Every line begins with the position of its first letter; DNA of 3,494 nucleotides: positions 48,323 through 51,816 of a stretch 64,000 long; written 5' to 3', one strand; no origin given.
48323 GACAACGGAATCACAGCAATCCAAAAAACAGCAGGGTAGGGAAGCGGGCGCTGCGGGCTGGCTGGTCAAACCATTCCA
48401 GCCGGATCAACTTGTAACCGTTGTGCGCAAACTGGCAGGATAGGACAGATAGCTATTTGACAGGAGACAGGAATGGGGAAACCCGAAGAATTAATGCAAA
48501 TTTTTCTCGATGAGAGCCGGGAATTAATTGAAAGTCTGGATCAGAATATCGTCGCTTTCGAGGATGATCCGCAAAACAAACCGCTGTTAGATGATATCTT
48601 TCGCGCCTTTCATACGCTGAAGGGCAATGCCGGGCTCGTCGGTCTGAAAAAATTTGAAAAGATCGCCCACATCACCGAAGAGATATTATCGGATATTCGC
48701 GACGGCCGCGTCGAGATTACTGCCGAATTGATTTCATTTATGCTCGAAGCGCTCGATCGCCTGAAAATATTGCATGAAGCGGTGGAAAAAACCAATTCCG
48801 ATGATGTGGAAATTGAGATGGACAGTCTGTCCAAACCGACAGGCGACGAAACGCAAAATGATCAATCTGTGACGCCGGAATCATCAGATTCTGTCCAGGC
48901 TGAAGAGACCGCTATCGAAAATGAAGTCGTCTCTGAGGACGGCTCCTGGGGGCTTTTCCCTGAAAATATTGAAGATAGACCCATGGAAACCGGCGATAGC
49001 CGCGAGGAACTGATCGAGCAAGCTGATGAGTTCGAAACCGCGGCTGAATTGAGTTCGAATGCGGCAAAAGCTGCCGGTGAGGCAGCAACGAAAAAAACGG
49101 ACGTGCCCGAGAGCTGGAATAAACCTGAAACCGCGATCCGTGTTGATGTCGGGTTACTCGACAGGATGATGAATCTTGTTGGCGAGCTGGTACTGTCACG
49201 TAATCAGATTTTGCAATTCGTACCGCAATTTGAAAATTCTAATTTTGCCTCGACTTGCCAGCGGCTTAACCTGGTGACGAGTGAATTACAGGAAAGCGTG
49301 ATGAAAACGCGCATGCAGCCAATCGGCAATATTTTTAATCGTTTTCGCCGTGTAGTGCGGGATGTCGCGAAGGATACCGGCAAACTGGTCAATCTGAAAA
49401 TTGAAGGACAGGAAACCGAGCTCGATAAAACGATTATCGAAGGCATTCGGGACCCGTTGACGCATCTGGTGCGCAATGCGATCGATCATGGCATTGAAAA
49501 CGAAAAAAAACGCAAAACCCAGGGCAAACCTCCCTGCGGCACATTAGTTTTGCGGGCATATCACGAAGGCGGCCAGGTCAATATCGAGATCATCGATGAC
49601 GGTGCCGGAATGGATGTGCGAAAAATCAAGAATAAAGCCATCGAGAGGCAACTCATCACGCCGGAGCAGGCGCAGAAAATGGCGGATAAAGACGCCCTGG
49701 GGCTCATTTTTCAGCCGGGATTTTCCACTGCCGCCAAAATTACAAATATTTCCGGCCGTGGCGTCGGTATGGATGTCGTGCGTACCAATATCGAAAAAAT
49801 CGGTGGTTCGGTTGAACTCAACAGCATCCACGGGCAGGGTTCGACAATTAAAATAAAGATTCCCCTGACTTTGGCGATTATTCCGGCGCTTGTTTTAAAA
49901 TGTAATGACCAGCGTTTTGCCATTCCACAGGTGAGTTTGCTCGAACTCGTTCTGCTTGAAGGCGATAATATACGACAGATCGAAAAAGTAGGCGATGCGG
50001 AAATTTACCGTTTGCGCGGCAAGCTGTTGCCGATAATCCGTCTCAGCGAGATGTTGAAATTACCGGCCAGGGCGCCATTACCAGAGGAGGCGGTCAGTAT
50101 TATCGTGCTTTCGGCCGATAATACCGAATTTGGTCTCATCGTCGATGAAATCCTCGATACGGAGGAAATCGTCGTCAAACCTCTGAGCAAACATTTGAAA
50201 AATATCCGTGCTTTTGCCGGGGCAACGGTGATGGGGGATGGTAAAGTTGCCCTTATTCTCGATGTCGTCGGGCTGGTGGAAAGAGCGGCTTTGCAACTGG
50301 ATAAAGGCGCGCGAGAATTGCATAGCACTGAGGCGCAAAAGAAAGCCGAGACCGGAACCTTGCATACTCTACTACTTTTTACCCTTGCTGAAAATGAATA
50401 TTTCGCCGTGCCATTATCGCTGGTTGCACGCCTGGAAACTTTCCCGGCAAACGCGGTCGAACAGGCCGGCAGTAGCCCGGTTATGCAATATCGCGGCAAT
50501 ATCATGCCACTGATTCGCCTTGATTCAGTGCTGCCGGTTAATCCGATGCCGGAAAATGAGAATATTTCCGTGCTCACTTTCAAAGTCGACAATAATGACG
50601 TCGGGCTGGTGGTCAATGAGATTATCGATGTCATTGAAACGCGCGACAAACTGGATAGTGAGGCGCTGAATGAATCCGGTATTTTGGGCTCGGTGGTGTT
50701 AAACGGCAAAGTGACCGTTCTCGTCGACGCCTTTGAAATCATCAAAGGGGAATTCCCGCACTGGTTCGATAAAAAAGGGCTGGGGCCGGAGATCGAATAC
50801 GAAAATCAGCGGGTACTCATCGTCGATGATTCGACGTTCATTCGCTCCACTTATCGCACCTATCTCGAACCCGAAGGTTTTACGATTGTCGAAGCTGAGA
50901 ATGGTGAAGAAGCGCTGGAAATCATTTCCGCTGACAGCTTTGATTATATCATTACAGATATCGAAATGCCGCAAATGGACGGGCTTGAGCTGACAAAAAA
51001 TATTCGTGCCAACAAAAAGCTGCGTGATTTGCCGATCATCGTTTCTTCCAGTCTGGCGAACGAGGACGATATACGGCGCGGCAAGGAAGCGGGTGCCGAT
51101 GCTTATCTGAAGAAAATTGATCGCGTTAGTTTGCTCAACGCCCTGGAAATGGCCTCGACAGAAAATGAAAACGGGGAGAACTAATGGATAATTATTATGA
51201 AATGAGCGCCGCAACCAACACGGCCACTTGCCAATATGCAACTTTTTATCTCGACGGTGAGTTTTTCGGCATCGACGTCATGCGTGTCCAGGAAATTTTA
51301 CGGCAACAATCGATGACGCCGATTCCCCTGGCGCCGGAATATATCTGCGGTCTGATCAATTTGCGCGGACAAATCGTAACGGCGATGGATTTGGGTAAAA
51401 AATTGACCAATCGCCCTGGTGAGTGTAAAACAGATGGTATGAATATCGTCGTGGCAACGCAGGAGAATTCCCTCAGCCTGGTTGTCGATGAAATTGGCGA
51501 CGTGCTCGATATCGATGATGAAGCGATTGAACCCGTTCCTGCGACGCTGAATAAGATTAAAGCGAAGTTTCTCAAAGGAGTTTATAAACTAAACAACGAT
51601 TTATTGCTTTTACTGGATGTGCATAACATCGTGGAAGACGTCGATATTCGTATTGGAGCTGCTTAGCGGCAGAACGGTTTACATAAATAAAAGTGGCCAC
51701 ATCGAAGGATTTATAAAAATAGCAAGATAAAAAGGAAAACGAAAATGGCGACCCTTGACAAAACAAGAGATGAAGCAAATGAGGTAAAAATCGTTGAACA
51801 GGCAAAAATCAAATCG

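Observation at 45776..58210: Che-type chemosensory operon hard-wired to partner-switching parts (STAS plus two RsbW-like kinases)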

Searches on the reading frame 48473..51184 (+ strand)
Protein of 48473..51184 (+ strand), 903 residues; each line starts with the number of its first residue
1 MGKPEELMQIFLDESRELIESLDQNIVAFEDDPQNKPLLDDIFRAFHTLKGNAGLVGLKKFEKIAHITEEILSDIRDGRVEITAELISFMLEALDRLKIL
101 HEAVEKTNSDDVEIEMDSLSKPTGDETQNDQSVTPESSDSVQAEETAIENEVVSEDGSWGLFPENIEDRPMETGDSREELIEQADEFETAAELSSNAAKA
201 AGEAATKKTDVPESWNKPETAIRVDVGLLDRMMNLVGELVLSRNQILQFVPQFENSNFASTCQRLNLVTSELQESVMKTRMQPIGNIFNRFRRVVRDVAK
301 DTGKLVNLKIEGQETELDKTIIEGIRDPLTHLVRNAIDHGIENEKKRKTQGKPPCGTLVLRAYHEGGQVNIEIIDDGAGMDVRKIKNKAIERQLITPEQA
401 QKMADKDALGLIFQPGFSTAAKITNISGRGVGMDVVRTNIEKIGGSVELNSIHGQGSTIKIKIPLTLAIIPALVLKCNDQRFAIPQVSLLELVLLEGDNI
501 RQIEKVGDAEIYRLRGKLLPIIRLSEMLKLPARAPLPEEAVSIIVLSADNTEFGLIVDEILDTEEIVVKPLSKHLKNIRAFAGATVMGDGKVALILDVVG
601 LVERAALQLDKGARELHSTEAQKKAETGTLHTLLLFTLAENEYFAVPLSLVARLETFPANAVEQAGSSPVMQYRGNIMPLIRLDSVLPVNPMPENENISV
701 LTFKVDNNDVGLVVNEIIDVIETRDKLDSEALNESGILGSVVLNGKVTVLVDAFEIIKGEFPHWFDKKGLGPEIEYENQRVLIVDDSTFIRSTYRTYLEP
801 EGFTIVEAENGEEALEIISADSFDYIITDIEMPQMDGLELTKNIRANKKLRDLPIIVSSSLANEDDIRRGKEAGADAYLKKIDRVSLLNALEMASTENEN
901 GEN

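Call 3: search_protein_families(library=pfam, proteins=[window:48473-51184:+], max_evalue=0.01)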
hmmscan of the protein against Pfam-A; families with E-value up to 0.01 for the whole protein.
window:48473-51184:+ (903 aa): 6 families
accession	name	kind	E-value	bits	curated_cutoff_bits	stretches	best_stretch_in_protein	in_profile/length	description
PF01584.24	CheW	-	2.7e-43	147.3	23.5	2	472-604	2-136/138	CheW-like domain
PF00072.30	Response_reg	-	6.2e-27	94.4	30.2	1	781-891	1-110/111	Response regulator receiver domain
PF02895.20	H-kinase_dim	-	6.7e-18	65.4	23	1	220-279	2-68/68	Signal transducing histidine kinase, homodimeric domain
PF02518.31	HATPase_c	-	2.2e-17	64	26.4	1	326-466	3-110/111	Histidine kinase-, DNA gyrase B-, and HSP90-like ATPase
PF01627.28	Hpt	-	1.6e-16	60.7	24.6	1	6-98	1-82/84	Hpt domain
PF07129.17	DUF1381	-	0.0029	17.7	27.2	0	801-818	26-43/44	Protein of unknown function (DUF1381)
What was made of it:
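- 48473..51184 (+): CheA hybrid kinase: Hpt (His47)-acidic linker-P3-P4-P5-P5-REC. Pfam Hpt, H-kinase_dim, HATPase_c, CheW x2 and REC (call 3).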

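Call 6: search_protein_families(library=ncbifam, proteins=[window:48473-51184:+], max_evalue=0.001)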
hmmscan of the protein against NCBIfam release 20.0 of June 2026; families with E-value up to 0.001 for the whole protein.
window:48473-51184:+ (903 aa): 104 families (the best 25 are shown)
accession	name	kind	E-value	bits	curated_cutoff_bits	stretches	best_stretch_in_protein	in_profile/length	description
NF041336.1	CheA_Halo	equivalog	2.3e-128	429.7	950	2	188-600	262-665/666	chemotaxis protein CheA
NF007835.0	PRK10547.1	equivalog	4.6e-115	385.7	793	2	164-601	225-656/670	chemotaxis protein CheA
NF011874.0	PRK15347.1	equivalog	4.5e-23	81.2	852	2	780-894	692-809/921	two component system sensor kinase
NF007135.0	PRK09581.1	equivalog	2.9e-20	72.5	474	1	780-888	4-113/457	PleD family two-component system response regulator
TIGR02956.1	TMAO_torS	equivalog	4.8e-20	71.3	676.5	1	776-881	699-805/967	TMAO reductase system sensor histidine kinase/response regulator TorS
NF007901.0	PRK10610.1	equivalog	1.7e-19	70.2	189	1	778-881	5-109/129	chemotaxis response regulator CheY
NF053854.1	RespRegPhoBBctds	equivalog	3.1e-19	69.2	270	1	781-881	1-100/225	two-component system response regulator PhoB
NF045944.1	ResRegRpaBCyano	equivalog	3.1e-18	66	330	1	782-881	1-97/229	response regulator transcription factor RpaB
NF041367.1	CheY_Halo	equivalog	3.8e-18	65.9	200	1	781-891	1-110/114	chemotaxis protein CheY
NF033120.0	vanR_FM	exception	4.2e-18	65.8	460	1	780-881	5-103/231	vancomycin resistance response regulator transcription factor, VanR-F/VanR-M family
NF041733.1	resp_reg_CseB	equivalog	6.1e-18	65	350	1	780-888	2-107/228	two-component system response regulator CseB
NF008318.0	PRK11107.1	equivalog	6.1e-18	64.3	890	1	776-895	665-785/920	two-component sensor histidine kinase BarA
TIGR02154.1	PhoB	equivalog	1.1e-17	64.2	296.2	1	779-881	3-105/226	phosphate regulon transcriptional regulator PhoB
NF045505.1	RR_RssB_Pseudo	equivalog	1.2e-17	64.1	700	1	779-888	6-114/394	two-component system response regulator RssB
NF008099.0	PRK10841.1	equivalog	1.2e-17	63.1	920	1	777-884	823-928/949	two-component system sensor histidine kinase RcsC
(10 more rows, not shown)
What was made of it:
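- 48473..51184 (+): NCBIfam CheA models score E 2e-128 and 5e-115, below their equivalog cut-offs (call 6).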

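Call 67: find_homologous_proteins(query=window:48473-51181:+, max_evalue=1e-20)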
Query window:48473-51181:+ (903 aa): 8000 proteins with E <= 1e-20 among 8000 candidates; the best 120 are listed.
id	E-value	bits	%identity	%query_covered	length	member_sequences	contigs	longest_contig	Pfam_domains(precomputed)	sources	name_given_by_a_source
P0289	0.0e+0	1955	100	100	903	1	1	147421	PF02895.21,PF01584.25,PF02518.32,PF00072.31,PF01627.29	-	-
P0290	0.0e+0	1366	71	99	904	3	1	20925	PF02895.21,PF01584.25,PF02518.32,PF00072.31,PF01627.29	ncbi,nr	ncbi:chemotaxis protein CheW [candidate division KSB1 bacterium]|nr:chemotaxis protein CheW [candida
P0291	0.0e+0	1159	59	99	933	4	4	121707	PF02895.21,PF01584.25,PF02518.32,PF00072.31,PF01627.29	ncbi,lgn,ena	-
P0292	0.0e+0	1159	59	99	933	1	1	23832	PF02895.21,PF01584.25,PF02518.32,PF00072.31,PF01627.29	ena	-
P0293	0.0e+0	1158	59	99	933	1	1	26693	PF02895.21,PF01584.25,PF02518.32,PF00072.31,PF01627.29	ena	-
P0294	0.0e+0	1157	59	99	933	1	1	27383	PF02895.21,PF01584.25,PF02518.32,PF00072.31,PF01627.29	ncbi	-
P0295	0.0e+0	1155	59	99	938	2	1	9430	PF02895.21,PF01584.25,PF02518.32,PF00072.31,PF01627.29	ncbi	-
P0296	0.0e+0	1154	59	99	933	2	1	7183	PF02895.21,PF01584.25,PF02518.32,PF00072.31,PF01627.29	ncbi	-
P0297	0.0e+0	1154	59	99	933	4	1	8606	PF02895.21,PF01584.25,PF02518.32,PF00072.31,PF01627.29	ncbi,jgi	-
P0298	0.0e+0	1067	56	99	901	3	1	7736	PF02895.21,PF01584.25,PF02518.32,PF00072.31,PF01627.29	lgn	-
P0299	0.0e+0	1048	56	99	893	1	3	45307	PF02895.21,PF01584.25,PF02518.32,PF00072.31,PF01627.29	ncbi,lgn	-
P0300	0.0e+0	1035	55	99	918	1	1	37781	PF02895.21,PF01584.25,PF02518.32,PF00072.31,PF01627.29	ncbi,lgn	-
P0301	0.0e+0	1016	55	100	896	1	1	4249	PF02895.21,PF01584.25,PF02518.32,PF00072.31,PF01627.29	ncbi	-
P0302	8.9e-296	1002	52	99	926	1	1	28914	PF02895.21,PF01584.25,PF02518.32,PF00072.31,PF01627.29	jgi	-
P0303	2.6e-282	957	51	98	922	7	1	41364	PF02895.21,PF01584.25,PF02518.32,PF00072.31,PF01627.29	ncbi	-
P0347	8.5e-214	730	46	84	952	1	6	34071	PF02895.21,PF01584.25,PF02518.32,PF01627.29,PF27022.1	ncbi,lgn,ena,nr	ncbi:MAG: chemotaxis protein CheW [Nitrospinae bacterium]|nr:chemotaxis protein CheW [Nitrospinota b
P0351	5.1e-213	728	44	100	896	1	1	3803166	PF02895.21,PF01584.25,PF02518.32,PF00072.31,PF01627.29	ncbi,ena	-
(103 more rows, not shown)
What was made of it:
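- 48473..51184 (+): The nearest named relatives outside the clade are from Planctomycetota, Nitrospinota and Acidobacteriota, at 42-50% identity (call 67).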

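Call 68: find_encoding_contigs(protein=P0291, flank=10000, max_places=1)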
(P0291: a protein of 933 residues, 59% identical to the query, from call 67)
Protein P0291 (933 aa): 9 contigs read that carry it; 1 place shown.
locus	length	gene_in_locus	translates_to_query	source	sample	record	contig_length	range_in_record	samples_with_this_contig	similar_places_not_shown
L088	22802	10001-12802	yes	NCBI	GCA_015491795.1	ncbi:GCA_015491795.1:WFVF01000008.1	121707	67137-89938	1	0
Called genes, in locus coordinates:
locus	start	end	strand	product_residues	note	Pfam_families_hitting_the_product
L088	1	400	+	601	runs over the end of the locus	-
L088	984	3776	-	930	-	PF00989:PAS, PF13426:PAS_9, PF00989:PAS, PF08447:PAS_3, PF08448:PAS_4, PF13426:PAS_9, PF00512:HisKA, PF02518:HATPase_c, +4 more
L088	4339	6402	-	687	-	PF01432:Peptidase_M3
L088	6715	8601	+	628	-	PF01442:Apolipoprotein (faint), PF00015:MCPsignal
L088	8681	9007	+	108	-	PF13466:STAS_2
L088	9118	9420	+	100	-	PF01740:STAS, PF13466:STAS_2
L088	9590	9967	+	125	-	PF00072:Response_reg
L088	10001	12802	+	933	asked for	PF01627:Hpt, PF02895:H-kinase_dim, PF02518:HATPase_c, PF01584:CheW, PF00072:Response_reg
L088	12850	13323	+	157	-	PF01584:CheW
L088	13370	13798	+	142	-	PF11563:Protoglobin (weak), PF00042:Globin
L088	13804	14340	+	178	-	PF00042:Globin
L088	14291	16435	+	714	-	PF00042:Globin, PF08448:PAS_4 (faint), PF13188:PAS_8 (faint), PF13426:PAS_9 (faint), PF00015:MCPsignal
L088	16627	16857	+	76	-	-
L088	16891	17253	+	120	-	PF00072:Response_reg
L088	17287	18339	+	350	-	PF00072:Response_reg, PF01339:CheB_methylest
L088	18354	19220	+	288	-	PF03705:CheR_N, PF13847:Methyltransf_31 (faint), PF13649:Methyltransf_25 (faint), PF01739:CheR, PF08241:Methyltransf_11 (faint), PF08242:Methyltransf_12 (weak)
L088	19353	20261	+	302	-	PF00072:Response_reg, PF13581:HATPase_c_2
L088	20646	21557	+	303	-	PF00072:Response_reg, PF13581:HATPase_c_2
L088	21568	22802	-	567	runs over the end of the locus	PF00890:FAD_binding_2 (weak), PF01266:DAO, PF12831:FAD_oxidored (weak), PF13450:NAD_binding_8 (weak), PF16901:DAO_C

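Call 69: find_encoding_contigs(protein=P0351, flank=10000, max_places=1)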
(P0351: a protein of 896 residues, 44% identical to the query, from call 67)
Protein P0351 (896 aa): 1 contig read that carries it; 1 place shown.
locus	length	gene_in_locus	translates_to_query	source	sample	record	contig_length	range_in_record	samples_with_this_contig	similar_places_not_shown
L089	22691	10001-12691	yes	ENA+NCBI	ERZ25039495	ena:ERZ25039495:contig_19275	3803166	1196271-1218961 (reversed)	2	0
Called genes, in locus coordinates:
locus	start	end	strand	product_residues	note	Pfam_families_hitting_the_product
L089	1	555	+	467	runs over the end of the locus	PF00890:FAD_binding_2 (faint), PF01134:GIDA (faint), PF01262:AlaDh_PNT_C (faint), PF07992:Pyr_redox_2, PF12831:FAD_oxidored (weak), PF13738:Pyr_redox_3, PF00070:Pyr_redox, PF02852:Pyr_redox_dim, +3 more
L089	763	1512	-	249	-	PF07355:GRDB (weak)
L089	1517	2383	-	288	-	-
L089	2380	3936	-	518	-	PF23545:Zn_ribbon_HMPTM, PF04055:Radical_SAM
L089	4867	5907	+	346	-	PF02562:PhoH, PF13245:AAA_19 (weak), PF13604:AAA_30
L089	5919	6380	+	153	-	PF02130:YbeY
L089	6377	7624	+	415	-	PF01595:CNNM, PF00571:CBS, PF03471:CorC_HlyC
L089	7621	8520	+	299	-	PF00350:Dynamin_N (faint), PF01926:MMR_HSR1, PF02421:FeoB_N, PF03193:RsgA_GTPase (faint), PF04548:AIG1, PF00009:GTP_EFTU, PF07650:KH_2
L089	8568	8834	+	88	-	PF04972:BON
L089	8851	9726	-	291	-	PF00990:GGDEF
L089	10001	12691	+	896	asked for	PF01627:Hpt, PF02895:H-kinase_dim, PF02518:HATPase_c, PF01584:CheW, PF00072:Response_reg (weak)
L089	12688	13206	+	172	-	PF01584:CheW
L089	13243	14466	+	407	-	-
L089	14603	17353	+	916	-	PF11563:Protoglobin, PF21927:McpB_HAMP_2 (weak), PF18575:HAMP_N3, PF18947:HAMP_2, PF00015:MCPsignal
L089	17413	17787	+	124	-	PF00072:Response_reg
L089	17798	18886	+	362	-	PF00072:Response_reg, PF01339:CheB_methylest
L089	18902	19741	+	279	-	PF03705:CheR_N, PF01739:CheR, PF08242:Methyltransf_12 (faint)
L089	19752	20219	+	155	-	PF13690:CheX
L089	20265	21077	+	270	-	PF13709:DUF4159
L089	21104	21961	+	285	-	PF00753:Lactamase_B, PF19583:ODP (weak)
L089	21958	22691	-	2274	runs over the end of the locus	PF05359:DUF748, PF13116:YhdP (faint), PF27051:TamB_N (faint), PF04357:TamB, PF07244:POTRA, PF08479:POTRA_2 (faint), PF07244:POTRA, PF01103:Omp85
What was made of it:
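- This points to gas sensing as the conserved input (calls 68, 69). The more distant CheA relative in L089 has a heme-sensor MCP, CheX and no switch genes (call 69).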

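Call 70: find_encoding_contigs(protein=P0347, flank=10000, max_places=1)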
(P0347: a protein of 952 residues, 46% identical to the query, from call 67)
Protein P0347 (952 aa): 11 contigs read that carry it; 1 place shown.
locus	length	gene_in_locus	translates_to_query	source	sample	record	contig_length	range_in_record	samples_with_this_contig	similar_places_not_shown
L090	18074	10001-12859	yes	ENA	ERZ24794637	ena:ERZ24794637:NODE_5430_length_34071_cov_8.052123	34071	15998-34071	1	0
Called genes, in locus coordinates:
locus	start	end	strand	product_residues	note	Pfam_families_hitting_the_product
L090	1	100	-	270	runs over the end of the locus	-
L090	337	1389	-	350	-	PF02779:Transket_pyr, PF02780:Transketolase_C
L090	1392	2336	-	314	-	PF00676:E1_dh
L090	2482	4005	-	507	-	PF01467:CTP_transf_like, PF00294:PfkB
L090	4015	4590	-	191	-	PF13580:SIS_2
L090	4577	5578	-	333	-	PF01073:3Beta_HSD, PF01370:Epimerase, PF02719:Polysacc_synt_2, PF04321:RmlD_sub_bind, PF05368:NmrA, PF13460:NAD_binding_10, PF16363:GDP_Man_Dehyd, PF07993:NAD_binding_4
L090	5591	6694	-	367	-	PF04055:Radical_SAM, PF13186:SPASM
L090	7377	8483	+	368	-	PF04055:Radical_SAM, PF19288:CofH_C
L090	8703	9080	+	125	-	PF00072:Response_reg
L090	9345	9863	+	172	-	PF13690:CheX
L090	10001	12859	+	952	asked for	PF01627:Hpt, PF27022:NAI2_C (faint), PF01627:Hpt, PF02895:H-kinase_dim, PF02518:HATPase_c, PF01584:CheW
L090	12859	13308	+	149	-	PF01584:CheW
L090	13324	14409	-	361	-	PF00072:Response_reg, PF01339:CheB_methylest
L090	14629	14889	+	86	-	-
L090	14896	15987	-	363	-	-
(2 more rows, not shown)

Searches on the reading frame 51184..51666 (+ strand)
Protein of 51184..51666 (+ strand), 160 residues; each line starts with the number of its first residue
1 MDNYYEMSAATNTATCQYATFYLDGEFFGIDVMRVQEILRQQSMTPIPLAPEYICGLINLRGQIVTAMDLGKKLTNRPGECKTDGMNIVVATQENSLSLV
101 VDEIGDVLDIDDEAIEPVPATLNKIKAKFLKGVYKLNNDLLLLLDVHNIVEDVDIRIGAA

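Call 3: search_protein_families(library=pfam, proteins=[window:51184-51666:+], max_evalue=0.01)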
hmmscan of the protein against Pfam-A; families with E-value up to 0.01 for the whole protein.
window:51184-51666:+ (160 aa): 1 family
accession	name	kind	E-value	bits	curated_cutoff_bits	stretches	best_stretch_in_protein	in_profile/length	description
PF01584.24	CheW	-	7.4e-33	113.5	23.5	1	17-152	1-136/138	CheW-like domain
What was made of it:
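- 51184..51666 (+): CheW; its start overlaps the cheA stop (TAATG). Pfam CheW E 7e-33 (call 3).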

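Call 6: search_protein_families(library=ncbifam, proteins=[window:51184-51666:+], max_evalue=0.001)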
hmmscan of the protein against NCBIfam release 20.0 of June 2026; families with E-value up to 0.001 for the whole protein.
window:51184-51666:+ (160 aa): 1 family
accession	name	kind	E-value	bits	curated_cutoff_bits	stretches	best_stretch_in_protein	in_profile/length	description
NF007903.0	PRK10612.1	equivalog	5.4e-22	78.3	260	1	10-152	11-153/167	chemotaxis protein CheW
